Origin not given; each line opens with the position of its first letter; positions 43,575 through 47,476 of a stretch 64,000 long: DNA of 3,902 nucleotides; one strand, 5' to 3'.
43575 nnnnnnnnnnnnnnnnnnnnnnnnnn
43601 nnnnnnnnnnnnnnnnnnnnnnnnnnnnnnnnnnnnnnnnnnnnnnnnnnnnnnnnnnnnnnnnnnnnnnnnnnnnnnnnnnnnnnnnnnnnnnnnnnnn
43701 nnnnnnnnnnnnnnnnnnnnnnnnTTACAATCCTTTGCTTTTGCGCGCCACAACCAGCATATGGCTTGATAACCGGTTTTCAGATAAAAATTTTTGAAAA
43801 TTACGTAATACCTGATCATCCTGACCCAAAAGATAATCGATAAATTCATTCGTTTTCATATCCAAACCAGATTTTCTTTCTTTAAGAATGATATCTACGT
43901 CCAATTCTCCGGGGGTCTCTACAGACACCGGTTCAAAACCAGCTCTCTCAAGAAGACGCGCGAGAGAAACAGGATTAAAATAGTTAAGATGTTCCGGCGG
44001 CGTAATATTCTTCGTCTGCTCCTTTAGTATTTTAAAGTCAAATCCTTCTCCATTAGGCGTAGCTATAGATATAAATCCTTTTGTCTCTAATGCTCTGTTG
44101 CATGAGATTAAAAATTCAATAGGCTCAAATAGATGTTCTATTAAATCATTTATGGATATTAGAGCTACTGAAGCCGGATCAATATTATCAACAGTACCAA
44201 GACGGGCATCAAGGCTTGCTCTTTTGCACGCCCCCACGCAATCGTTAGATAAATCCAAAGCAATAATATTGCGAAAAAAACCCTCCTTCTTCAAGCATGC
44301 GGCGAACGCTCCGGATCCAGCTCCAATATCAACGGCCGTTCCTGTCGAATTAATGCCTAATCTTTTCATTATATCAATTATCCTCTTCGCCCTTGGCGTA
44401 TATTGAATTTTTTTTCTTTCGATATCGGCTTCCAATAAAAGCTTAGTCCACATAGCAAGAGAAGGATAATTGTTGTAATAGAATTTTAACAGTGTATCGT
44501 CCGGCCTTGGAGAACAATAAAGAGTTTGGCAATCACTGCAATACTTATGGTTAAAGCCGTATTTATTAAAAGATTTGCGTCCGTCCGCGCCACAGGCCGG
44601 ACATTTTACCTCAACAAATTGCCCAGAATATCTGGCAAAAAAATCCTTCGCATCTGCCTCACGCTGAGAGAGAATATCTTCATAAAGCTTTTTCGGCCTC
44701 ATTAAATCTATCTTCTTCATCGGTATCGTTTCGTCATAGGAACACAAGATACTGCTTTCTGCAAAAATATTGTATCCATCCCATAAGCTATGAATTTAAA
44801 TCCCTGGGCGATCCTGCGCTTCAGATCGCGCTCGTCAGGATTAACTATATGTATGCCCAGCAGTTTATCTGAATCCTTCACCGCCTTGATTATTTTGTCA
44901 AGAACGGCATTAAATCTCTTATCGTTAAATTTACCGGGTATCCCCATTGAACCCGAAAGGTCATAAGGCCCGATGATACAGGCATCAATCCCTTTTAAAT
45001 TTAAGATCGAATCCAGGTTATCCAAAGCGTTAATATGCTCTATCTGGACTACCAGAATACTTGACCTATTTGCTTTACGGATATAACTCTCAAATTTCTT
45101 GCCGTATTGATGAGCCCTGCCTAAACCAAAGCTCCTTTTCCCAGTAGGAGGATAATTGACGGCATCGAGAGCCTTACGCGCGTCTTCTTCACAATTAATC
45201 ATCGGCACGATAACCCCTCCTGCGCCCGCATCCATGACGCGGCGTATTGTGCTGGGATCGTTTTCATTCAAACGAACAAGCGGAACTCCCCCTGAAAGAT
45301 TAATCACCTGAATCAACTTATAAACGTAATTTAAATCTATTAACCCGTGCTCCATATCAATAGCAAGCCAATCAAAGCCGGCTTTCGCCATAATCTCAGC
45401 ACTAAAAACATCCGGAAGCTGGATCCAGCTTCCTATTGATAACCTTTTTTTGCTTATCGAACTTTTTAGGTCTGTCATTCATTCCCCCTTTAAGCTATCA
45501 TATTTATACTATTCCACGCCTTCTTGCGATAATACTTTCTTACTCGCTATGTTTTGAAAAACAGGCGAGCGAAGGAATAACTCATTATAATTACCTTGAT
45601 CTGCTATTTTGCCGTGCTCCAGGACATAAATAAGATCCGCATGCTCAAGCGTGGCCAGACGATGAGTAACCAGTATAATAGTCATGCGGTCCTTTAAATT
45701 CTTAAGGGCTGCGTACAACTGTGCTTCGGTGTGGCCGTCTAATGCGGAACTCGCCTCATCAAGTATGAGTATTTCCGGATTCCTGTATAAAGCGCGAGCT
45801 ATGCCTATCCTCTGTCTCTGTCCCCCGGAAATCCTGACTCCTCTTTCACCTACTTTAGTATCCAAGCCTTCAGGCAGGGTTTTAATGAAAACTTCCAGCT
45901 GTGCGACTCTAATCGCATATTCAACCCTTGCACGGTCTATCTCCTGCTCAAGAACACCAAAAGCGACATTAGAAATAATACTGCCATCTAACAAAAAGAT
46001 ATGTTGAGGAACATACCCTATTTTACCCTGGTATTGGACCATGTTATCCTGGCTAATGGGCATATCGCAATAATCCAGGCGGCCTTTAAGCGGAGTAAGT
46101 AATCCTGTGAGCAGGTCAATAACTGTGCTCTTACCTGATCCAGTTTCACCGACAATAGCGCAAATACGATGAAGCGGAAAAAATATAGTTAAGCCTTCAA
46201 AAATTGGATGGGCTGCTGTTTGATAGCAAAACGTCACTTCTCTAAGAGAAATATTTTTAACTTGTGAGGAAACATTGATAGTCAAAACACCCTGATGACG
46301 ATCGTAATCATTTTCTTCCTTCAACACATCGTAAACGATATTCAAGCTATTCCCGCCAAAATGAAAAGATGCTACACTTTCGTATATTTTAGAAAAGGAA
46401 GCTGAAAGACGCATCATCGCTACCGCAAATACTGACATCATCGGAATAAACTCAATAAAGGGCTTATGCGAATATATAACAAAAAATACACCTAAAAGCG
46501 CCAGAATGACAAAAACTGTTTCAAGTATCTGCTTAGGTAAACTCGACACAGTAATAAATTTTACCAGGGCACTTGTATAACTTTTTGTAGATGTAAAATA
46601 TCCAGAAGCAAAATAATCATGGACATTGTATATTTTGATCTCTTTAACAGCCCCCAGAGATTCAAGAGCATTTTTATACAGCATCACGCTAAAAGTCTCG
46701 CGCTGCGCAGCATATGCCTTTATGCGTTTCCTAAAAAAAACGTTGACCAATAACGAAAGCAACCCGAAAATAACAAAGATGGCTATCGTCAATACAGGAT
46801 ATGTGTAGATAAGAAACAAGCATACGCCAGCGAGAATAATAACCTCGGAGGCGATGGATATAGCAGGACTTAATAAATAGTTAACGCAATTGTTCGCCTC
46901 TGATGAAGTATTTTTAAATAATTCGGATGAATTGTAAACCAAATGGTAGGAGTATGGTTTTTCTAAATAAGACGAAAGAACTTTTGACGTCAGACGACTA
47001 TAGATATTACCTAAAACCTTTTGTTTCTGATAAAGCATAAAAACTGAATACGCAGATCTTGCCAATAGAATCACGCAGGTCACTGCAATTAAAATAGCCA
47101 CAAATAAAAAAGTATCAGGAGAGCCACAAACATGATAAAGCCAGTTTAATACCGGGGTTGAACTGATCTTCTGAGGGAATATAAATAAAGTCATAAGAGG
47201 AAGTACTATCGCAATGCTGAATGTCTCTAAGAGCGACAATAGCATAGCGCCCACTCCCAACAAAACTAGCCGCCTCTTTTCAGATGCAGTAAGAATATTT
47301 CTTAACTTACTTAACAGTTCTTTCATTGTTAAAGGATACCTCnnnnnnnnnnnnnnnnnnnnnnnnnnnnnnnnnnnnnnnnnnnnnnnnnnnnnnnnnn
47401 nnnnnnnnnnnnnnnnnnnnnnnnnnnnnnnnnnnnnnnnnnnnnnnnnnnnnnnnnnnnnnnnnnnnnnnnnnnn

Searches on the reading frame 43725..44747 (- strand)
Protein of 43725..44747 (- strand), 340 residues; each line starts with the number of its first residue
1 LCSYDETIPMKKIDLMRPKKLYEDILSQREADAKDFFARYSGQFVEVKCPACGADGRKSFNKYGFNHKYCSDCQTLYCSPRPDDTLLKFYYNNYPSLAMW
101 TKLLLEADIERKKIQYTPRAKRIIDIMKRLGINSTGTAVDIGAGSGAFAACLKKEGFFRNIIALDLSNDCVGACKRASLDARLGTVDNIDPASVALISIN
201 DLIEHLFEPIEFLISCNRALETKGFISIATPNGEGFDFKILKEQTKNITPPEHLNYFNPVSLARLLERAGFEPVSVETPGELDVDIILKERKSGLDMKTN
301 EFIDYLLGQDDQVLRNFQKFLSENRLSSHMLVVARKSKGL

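Call 26: search_protein_families(library=pfam, proteins=[window:43725-44747:-], max_evalue=0.00001)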
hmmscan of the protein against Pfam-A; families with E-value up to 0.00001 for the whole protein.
window:43725-44747:- (340 aa): 2 families
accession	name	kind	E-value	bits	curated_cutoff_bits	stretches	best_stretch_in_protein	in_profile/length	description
PF13489.12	Methyltransf_23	-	2e-16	60.6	27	1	119-275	5-163/164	Methyltransferase domain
PF08241.18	Methyltransf_11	-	3.9e-07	31.1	21.2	1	139-227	1-94/95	Methyltransferase domain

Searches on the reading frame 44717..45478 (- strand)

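Call 26: search_protein_families(library=pfam, proteins=[window:44717-45478:-], max_evalue=0.00001)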
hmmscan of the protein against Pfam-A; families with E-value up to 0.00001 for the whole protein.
window:44717-45478:- (253 aa): 1 family
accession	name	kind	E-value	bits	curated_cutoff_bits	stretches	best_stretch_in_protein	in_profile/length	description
PF03328.21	HpcH_HpaI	-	4.7e-32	111.5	25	1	16-238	3-217/221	HpcH/HpaI aldolase/citrate lyase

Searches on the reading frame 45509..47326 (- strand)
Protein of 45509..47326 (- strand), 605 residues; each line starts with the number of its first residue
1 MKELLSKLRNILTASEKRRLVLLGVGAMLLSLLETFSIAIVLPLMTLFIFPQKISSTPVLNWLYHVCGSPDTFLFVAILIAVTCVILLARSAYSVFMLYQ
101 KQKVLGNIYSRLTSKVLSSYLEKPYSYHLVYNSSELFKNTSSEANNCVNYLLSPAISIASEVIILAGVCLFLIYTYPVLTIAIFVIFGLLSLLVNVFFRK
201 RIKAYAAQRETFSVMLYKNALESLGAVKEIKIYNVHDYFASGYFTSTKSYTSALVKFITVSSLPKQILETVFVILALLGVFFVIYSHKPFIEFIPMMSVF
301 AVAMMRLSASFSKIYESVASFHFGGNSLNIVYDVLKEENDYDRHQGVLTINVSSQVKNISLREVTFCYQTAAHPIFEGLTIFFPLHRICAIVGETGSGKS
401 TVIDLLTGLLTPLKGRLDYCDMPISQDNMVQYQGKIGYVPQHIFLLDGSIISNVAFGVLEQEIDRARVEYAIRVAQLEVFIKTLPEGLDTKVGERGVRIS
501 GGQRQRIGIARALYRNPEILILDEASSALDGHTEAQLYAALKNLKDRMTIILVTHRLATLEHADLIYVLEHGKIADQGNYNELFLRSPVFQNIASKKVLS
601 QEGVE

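Call 26: search_protein_families(library=pfam, proteins=[window:45509-47326:-], max_evalue=0.00001)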
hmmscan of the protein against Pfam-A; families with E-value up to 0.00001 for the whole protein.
window:45509-47326:- (605 aa): 4 families
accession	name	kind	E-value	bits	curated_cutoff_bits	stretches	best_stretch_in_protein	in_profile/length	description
PF00005.33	ABC_tran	-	3.6e-26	92.8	25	1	385-526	10-136/137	ABC transporter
PF00664.28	ABC_membrane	-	2.5e-11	44.2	28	1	68-287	33-254/274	ABC transporter transmembrane region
PF02463.25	SMC_N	-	5.1e-08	33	40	0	499-569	137-211/220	RecF/RecN/SMC N terminal domain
PF13555.12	AAA_29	-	2.3e-06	27.7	27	1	376-416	12-51/61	P-loop containing region of AAA domain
